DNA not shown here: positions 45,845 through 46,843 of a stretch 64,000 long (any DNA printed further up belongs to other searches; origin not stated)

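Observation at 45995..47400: Second RP-family array (two translationally coupled paralogs) embedded between rtcA and map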

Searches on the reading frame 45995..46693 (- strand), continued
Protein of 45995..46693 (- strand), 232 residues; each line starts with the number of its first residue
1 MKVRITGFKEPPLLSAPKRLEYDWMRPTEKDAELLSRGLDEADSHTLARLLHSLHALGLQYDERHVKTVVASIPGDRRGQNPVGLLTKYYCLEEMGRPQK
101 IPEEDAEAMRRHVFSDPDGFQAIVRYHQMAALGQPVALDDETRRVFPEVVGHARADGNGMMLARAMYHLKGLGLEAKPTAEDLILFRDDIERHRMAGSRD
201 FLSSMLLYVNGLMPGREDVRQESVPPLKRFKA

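Call 41: find_encoding_contigs(protein=P0143, flank=10000, max_places=2)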
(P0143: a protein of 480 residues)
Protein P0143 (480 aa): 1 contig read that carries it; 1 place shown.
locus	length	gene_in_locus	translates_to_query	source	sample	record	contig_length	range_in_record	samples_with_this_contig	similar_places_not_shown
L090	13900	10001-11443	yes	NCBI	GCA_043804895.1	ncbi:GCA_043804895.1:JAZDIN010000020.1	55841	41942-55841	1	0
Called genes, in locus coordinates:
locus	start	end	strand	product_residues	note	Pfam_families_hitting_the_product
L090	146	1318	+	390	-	-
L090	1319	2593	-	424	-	PF13506:Glyco_transf_21, PF00535:Glycos_transf_2, PF10111:Glyco_tranf_2_2, PF13641:Glyco_tranf_2_3, PF01644:Chitin_synth_1 (weak), PF13632:Glyco_trans_2_3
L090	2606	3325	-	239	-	-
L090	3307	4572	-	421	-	PF13506:Glyco_transf_21, PF03142:Chitin_synth_2 (faint), PF00535:Glycos_transf_2, PF10111:Glyco_tranf_2_2, PF13641:Glyco_tranf_2_3, PF01644:Chitin_synth_1 (faint), PF13632:Glyco_trans_2_3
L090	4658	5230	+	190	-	-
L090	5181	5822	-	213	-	PF00551:Formyl_trans_N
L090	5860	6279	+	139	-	-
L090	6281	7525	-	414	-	PF08245:Mur_ligase_M, PF02875:Mur_ligase_C, PF27239:FOL3_C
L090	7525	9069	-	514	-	PF02142:MGS, PF01808:AICARFT_IMPCHas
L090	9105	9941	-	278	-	PF00763:THF_DHG_CYH, PF02882:THF_DHG_CYH_C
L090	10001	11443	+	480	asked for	-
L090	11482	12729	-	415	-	PF00464:SHMT, PF00155:Aminotran_1_2 (weak), PF01212:Beta_elim_lyase (weak)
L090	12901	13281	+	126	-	PF04956:TrbC, PF18895:T4SS_pilin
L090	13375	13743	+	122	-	-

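Call 43: find_encoding_contigs(protein=P0014, flank=10000, max_places=2)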
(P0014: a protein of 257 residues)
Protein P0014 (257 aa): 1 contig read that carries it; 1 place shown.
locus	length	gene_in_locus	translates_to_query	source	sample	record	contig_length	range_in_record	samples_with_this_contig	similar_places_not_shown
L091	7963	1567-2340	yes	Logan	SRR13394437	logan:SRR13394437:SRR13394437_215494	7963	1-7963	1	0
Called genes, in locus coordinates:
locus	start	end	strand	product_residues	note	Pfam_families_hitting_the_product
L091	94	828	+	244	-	-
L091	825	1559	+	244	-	-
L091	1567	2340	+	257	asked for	-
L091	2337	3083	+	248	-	-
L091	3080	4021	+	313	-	-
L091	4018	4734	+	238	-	-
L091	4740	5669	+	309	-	-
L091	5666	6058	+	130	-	-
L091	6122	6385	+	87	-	-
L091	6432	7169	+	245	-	-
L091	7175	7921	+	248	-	-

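Call 44: find_encoding_contigs(protein=P0016, flank=10000, max_places=2)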
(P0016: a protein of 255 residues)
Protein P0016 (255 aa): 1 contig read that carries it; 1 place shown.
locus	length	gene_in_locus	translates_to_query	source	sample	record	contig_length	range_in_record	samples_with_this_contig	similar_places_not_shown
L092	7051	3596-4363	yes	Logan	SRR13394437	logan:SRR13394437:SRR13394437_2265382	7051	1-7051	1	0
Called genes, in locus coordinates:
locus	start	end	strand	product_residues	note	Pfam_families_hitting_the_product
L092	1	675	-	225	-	?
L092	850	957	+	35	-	-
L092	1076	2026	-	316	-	-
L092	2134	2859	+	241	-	-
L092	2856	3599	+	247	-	-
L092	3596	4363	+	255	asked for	-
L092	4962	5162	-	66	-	PF00037:Fer4, PF12797:Fer4_2, PF12837:Fer4_6, PF12838:Fer4_7, PF13187:Fer4_9 (faint), PF13237:Fer4_10, PF14697:Fer4_21 (weak), PF12800:Fer4_4 (weak), +2 more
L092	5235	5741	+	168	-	-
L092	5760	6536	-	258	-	PF01946:Thi4, PF00890:FAD_binding_2 (faint), PF01266:DAO (faint), PF01494:FAD_binding_3 (weak), PF03486:HI0933_like (weak), PF07992:Pyr_redox_2 (weak), PF12831:FAD_oxidored, PF13450:NAD_binding_8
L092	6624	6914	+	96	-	PF01381:HTH_3 (weak)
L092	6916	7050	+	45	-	?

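Call 48: predict_structure(alignment_id=A2)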
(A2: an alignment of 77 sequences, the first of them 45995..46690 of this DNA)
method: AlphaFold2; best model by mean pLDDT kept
length: 231 residues; sequences in the alignment: 77
mean_pLDDT: 90.8   pTM: 0.84
mean pLDDT of the five models: 90.8, 90.8, 90.6, 90.4, 90.2
residues with pLDDT >= 90: 182; 70-90: 27; 50-70: 20; < 50: 2
segments of 3 or more residues with pLDDT < 50: none
pLDDT, mean of each block of 10 residues (from residue 1): 67 73 96 98 98 97 98 94 97 98 96 82 96 94 93 96 97 95 98 98 97 65 70 65
secondary structure, 60 per line:
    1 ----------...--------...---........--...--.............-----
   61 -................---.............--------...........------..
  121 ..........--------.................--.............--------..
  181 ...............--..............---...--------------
elements in order: H28-35 H43-55 H62-77 H81-93 H102-112 H119-130 H139-155 H158-170 H179-195 H198-211
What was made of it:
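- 45995..46693 (-): ORF A, 232 aa, second gene of the pair. N-tail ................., five repeats, C-tail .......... Its stop lies 6 nt from the convergent rtcA stop. AlphaFold pLDDT 90.8, pTM 0.84 (call 48).
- On The new family itself (QPLL...PPLKRF 40-residue-repeat proteins): AlphaFold predicts ten helices in five pairs (call 48).
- Fold: AlphaFold gives pLDDT 90.8 and pTM 0.84, with ten helices in five pairs and tails at pLDDT 65-73 (call 48). AlphaFold pLDDT is 90.8 (call 48).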

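Call 54: fold_search(model_id=the predicted structure, library=pdb)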
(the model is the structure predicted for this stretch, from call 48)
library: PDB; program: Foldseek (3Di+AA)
matches with E <= 10: 427; with E <= 0.001: 0
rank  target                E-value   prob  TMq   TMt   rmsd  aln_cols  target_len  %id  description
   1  8fni_6                1.2e-01  0.80  0.26  0.17  10.9       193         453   16  Cryo-EM structure of RNase-treated RESC-B in trypanosomal RNA editing (released 2023-07-19)
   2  4kki                  1.7e-01  0.97  0.43  0.28   7.6       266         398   11  Crystal Structure of Haptocorrin in Complex with CNCbl (released 2013-07-17)
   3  7ue2_A                2.0e-01  0.69  0.25  0.21  13.2       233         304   12  Crystal structure of designed helical repeat protein RPB_PLP3_R6 bound to PLPx6 peptide (released 2023-03-29)
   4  7qbg_C                4.0e-01  0.91  0.43  0.29   8.2       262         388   11  TC:CD320 in complex with nanobody TC-Nb4 (released 2022-03-16)
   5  8e0n_E                4.6e-01  0.18  0.15  0.19  16.6       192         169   16  Homotrimeric variant of tcTRP9, BGL18 (released 2023-04-12)
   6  8ixu                  5.5e-01  0.91  0.46  0.30   7.5       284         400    9  Rat Transcobalamin in Complex with Cobalamin (released 2024-05-22)
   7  9evd_3                5.8e-01  0.41  0.28  0.24  10.9       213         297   12  In situ structure of the peripheral stalk of the mitochondrial ATPsynthase in whole Polytomella cells (released 2024-09-18)
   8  8e0n_B                7.2e-01  0.14  0.15  0.19  16.6       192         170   16  Homotrimeric variant of tcTRP9, BGL18 (released 2023-04-12)
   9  8e0n_A                7.2e-01  0.14  0.14  0.19  16.9       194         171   14  Homotrimeric variant of tcTRP9, BGL18 (released 2023-04-12)
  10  8e0l_C                7.2e-01  0.12  0.14  0.19  16.9       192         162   14  Homotrimeric variant of tcTRP9, BGL06 (released 2023-04-12)
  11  2pmv_B                7.5e-01  0.75  0.44  0.40   7.2       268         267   12  Crystal Structure of Human Intrinsic Factor- Cobalamin Complex at 2.6 A Resolution (released 2007-10-30)
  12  6hc2_E                7.9e-01  0.35  0.25  0.18  10.6       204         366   15  Crystal structure of NuMA/LGN hetero-hexamers (released 2019-05-29)
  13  6w1e                  7.9e-01  0.33  0.24  0.27  11.4       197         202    8  Crystal structure of Streptococcus thermophilus SHP pheromone receptor Rgg3 (released 2020-10-21)
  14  6hc2_A                7.9e-01  0.33  0.28  0.20  12.2       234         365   16  Crystal structure of NuMA/LGN hetero-hexamers (released 2019-05-29)
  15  8fbn_A                7.9e-01  0.25  0.24  0.24  18.1       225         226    9  Improving the secretion of designed protein assemblies through negative design of cryptic transmembrane domains (released 2023-03-22)
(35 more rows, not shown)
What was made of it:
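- On Alpha/alpha toroid fold: The best Foldseek TM-scores (0.43-0.52) are to toroids, but E >= 0.17 (call 54).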

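Call 55: list_cluster_members(proteins=[P0018, P0021, P0024, P0025, P0026, P0028, P0032, P0037, P0043, P0135])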
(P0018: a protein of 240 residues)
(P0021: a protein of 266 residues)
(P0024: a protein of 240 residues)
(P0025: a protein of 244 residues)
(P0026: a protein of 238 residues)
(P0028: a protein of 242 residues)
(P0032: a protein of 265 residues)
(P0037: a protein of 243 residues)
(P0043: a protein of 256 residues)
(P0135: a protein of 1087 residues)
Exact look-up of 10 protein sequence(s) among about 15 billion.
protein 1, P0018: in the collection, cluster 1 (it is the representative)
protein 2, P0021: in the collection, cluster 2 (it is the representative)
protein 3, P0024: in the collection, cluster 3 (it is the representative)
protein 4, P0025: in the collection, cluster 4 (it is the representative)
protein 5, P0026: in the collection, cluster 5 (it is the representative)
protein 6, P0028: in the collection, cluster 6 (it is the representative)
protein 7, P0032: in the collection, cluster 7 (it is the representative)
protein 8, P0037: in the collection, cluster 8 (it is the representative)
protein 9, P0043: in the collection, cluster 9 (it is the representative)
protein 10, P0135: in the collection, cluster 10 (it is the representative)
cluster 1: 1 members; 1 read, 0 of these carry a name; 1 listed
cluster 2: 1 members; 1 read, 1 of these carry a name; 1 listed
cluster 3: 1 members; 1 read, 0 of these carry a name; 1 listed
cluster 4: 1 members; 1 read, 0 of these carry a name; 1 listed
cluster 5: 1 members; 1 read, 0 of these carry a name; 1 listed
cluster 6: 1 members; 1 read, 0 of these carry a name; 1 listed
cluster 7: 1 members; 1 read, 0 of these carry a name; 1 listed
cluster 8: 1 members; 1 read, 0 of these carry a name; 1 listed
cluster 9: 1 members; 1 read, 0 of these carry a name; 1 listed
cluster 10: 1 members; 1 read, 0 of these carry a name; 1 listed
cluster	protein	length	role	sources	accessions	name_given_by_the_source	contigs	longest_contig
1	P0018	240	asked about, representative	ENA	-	-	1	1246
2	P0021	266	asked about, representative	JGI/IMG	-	hypothetical protein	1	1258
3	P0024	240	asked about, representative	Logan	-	-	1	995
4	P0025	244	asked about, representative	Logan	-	-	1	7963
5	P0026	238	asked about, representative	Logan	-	-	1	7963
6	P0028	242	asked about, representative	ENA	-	-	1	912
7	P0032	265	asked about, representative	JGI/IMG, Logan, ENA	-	-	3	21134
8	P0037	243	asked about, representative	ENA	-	-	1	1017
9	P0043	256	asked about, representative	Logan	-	-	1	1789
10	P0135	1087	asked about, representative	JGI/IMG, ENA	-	-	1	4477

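Call 56: find_encoding_contigs(protein=P0032, flank=10000, max_places=2)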
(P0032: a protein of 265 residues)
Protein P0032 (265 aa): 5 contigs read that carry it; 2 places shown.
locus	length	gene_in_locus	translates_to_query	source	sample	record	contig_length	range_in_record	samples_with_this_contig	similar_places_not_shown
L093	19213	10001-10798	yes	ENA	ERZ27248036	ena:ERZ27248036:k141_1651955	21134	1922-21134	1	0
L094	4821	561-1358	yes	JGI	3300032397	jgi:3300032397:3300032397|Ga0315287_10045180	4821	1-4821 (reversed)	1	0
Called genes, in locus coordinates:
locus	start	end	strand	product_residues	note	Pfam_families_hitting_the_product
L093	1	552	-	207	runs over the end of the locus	PF01909:NTP_transf_2 (weak), PF18765:Polbeta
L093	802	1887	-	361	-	PF01266:DAO (faint), PF07992:Pyr_redox_2 (weak)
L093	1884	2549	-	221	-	-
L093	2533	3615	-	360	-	PF00709:Adenylsucc_synt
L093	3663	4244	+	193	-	PF01997:Translin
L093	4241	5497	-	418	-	PF01637:ATPase_2 (faint), PF13173:AAA_14, PF13635:DUF4143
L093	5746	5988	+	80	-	PF02700:PurS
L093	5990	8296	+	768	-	PF18072:FGAR-AT_linker, PF00586:AIRS, PF02769:AIRS_C, PF00586:AIRS, PF02769:AIRS_C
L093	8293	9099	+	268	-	PF13507:GATase_5, PF01965:DJ-1_PfpI (weak)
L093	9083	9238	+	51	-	-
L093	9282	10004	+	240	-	-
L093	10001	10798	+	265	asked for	-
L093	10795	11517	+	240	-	-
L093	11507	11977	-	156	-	-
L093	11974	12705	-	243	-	PF00705:PCNA_N, PF02144:Rad1 (faint), PF02747:PCNA_C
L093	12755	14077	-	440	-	PF01554:MatE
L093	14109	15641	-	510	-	PF01921:tRNA-synt_1f, PF09334:tRNA-synt_1g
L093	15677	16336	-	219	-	-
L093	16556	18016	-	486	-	-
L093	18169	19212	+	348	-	?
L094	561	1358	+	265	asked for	-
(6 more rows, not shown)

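Call 66: find_related_loci(query=A4, collection=metagenome_contigs, flank=10000)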
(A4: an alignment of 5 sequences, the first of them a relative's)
Query A4 (249 aa) in metagenome_contigs; peptide patterns used: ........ (x = any residue, [..] = any of these).
101 stretches matched a pattern; 4 encode a relative of the query (tblastn E <= 1e-3); 3 distinct loci.
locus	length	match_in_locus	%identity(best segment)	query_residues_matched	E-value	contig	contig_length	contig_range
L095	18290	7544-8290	100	1-249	6e-167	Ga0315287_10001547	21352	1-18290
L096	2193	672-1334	25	1-189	6e-11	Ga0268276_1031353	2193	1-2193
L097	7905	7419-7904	27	1-137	9e-8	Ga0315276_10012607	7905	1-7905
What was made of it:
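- Tried and rejected: The narrower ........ scan of metagenomes gave only 3 loci (call 66).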

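Call 68: search_protein_families(library=padloc, proteins=[window:45995-46693:-], max_evalue=0.1)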
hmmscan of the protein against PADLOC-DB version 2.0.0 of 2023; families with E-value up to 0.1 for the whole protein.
window:45995-46693:- (232 aa): 0 families

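Call 69: search_protein_families(library=phrogs, proteins=[window:45995-46693:-], max_evalue=0.1)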
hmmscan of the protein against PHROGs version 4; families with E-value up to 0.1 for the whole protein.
window:45995-46693:- (232 aa): 0 families

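Call 78: find_homologous_proteins(query=A2, max_evalue=0.00001)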
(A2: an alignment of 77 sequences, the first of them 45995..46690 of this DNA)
Query A2 (77 sequences) (231 aa, profile of the alignment): 4 proteins with E <= 0.00001 among 8000 candidates.
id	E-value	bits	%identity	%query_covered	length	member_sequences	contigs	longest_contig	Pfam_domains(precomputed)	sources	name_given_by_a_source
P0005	4.3e-53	199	77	100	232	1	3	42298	-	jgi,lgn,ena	-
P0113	1.4e-51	194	24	55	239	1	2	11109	-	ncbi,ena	-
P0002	4.5e-51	192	100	100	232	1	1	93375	-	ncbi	-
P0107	3.2e-45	173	23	48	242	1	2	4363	-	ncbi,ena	-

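Call 79: list_cluster_members(proteins=[P0113, P0107, P0102, P0104, P0091, P0079, P0066, P0040, P0146, P0069])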
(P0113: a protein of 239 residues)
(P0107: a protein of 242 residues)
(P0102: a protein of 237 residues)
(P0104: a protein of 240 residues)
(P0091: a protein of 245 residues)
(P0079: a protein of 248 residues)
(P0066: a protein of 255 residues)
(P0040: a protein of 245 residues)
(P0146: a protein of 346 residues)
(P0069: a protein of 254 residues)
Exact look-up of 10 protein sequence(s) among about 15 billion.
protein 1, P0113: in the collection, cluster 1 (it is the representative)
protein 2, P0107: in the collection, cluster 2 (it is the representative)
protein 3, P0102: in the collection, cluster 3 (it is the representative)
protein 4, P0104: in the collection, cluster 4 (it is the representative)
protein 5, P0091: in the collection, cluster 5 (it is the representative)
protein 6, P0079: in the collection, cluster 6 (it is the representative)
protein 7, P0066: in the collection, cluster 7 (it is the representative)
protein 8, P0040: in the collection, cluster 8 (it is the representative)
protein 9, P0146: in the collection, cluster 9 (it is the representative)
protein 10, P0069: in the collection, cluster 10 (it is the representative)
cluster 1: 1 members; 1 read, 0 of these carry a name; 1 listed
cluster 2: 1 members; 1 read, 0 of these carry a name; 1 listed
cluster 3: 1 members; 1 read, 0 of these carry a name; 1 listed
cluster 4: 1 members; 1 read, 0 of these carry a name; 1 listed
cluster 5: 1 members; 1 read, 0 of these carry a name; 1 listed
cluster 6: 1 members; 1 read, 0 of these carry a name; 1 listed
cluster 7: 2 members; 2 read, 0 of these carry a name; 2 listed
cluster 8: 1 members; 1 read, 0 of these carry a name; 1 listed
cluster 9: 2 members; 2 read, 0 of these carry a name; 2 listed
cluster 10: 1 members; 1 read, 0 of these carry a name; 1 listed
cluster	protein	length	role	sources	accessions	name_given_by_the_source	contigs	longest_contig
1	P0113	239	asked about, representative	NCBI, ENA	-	-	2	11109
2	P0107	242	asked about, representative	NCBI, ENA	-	-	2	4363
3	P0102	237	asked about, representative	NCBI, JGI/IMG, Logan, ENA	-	-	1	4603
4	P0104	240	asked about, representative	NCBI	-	-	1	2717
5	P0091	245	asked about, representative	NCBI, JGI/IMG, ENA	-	-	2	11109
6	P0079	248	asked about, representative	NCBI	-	-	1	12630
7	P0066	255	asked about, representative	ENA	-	-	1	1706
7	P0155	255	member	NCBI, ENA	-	-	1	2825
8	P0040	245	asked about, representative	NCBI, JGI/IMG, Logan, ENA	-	-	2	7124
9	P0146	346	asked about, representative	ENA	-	-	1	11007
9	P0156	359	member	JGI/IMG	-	-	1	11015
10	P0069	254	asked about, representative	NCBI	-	-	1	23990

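Call 80: find_encoding_contigs(protein=P0069, flank=10000, max_places=2)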
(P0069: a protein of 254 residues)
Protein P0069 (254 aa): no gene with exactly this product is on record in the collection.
